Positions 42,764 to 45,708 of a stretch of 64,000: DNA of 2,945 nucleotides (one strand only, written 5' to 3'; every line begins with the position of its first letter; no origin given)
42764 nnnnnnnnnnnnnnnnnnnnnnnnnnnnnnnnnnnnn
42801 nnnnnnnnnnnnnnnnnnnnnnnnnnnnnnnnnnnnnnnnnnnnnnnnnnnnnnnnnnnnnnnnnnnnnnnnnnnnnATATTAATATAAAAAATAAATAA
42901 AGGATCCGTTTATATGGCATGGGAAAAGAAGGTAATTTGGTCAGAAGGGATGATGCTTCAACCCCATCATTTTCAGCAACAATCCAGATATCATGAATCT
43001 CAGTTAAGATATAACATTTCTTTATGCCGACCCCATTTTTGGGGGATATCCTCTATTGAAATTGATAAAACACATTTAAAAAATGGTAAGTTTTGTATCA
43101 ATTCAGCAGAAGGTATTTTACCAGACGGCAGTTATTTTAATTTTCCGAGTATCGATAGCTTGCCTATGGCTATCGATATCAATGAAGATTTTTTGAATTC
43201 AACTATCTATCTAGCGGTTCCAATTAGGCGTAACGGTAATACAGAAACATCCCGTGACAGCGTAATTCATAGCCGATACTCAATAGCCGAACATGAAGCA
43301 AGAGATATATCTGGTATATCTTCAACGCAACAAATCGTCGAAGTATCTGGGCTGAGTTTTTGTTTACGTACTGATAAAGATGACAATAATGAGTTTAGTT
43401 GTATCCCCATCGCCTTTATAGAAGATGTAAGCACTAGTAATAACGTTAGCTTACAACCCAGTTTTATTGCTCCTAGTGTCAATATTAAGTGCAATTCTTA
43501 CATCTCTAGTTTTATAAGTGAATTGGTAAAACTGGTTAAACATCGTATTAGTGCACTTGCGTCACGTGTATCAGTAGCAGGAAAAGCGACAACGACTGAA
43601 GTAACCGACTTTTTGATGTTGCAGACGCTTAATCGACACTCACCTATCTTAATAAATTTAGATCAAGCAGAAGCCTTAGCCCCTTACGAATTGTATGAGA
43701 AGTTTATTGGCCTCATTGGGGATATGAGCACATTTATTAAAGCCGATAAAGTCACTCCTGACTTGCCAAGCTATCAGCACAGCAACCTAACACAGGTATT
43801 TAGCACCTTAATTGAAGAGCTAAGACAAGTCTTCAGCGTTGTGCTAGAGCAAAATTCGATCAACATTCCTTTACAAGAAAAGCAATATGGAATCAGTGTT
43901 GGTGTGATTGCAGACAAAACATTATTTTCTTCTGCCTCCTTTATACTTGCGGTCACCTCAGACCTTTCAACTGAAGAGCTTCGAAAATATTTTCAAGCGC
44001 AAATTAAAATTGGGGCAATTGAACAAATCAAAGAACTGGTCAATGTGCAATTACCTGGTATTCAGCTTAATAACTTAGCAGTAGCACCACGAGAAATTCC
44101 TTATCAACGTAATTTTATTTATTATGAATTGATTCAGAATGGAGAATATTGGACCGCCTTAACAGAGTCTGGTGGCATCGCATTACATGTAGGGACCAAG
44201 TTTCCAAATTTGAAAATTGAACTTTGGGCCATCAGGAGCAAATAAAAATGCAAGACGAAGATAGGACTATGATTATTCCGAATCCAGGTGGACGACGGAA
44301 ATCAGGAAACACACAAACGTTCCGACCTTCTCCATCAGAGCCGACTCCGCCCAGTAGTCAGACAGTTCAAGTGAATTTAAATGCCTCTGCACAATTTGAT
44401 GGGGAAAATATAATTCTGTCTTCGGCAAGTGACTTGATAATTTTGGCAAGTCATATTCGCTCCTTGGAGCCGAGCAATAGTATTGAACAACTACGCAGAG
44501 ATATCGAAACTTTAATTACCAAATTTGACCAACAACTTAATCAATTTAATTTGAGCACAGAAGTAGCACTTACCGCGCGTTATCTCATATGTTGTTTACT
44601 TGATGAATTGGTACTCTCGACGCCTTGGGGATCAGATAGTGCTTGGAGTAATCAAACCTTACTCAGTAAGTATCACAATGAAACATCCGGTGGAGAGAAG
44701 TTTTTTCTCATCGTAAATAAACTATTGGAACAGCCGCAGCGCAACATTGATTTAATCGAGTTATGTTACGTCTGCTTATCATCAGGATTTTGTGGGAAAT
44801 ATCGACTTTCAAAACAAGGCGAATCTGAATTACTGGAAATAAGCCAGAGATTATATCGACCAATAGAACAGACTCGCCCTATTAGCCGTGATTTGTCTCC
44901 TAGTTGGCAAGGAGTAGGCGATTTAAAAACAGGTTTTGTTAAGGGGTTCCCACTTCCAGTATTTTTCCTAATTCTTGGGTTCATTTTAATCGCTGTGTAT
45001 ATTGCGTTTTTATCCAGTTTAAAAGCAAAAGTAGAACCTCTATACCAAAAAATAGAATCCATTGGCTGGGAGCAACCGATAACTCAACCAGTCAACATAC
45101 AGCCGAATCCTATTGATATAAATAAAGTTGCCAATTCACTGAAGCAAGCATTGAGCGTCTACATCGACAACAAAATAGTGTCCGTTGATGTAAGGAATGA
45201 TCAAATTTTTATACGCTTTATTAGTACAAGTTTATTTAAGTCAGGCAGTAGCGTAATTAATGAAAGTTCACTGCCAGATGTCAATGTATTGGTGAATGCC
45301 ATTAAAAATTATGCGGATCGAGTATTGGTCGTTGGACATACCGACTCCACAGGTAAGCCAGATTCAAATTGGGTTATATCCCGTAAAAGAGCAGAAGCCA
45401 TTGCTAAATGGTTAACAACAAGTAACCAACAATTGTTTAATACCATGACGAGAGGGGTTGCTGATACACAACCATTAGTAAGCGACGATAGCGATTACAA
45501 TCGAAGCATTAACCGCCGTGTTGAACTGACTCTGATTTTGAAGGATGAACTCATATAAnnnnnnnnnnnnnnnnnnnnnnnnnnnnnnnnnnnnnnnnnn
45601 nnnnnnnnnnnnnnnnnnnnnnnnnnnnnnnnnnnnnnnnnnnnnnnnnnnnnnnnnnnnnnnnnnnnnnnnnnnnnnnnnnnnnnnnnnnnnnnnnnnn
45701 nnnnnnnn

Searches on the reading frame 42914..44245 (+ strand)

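Call 9: search_protein_families(library=pfam, proteins=[window:42914-44245:+], max_evalue=0.01)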
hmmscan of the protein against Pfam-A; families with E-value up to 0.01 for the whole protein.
window:42914-44245:+ (443 aa): 1 family
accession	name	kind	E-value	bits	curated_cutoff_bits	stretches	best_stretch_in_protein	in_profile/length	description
PF05936.17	T6SS_VasE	-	7.4e-135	450.5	23.4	1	19-440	1-429/429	Bacterial Type VI secretion, VC_A0110, EvfL, ImpJ, VasE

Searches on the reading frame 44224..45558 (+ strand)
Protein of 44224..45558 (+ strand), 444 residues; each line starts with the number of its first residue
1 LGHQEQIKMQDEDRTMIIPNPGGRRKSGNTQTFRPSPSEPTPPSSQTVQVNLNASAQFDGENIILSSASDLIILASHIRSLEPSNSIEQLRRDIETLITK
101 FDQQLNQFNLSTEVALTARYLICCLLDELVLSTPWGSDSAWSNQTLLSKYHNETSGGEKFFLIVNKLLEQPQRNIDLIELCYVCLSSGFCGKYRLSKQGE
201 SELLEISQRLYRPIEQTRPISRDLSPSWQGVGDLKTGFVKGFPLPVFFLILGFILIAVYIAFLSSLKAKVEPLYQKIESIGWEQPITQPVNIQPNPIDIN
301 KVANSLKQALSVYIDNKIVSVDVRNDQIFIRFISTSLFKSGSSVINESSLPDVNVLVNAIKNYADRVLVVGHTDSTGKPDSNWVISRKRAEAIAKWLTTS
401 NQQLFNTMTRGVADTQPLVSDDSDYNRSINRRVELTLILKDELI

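Call 9: search_protein_families(library=pfam, proteins=[window:44224-45558:+], max_evalue=0.01)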
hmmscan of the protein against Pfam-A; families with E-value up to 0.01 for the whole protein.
window:44224-45558:+ (444 aa): 2 families
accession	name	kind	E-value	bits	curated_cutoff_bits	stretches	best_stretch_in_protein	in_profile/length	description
PF09850.14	DotU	-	1.5e-56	191.7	27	1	64-262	2-202/205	Type VI secretion system protein DotU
PF00691.25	OmpA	-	1.5e-14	54.6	27.2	1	337-431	1-98/98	OmpA family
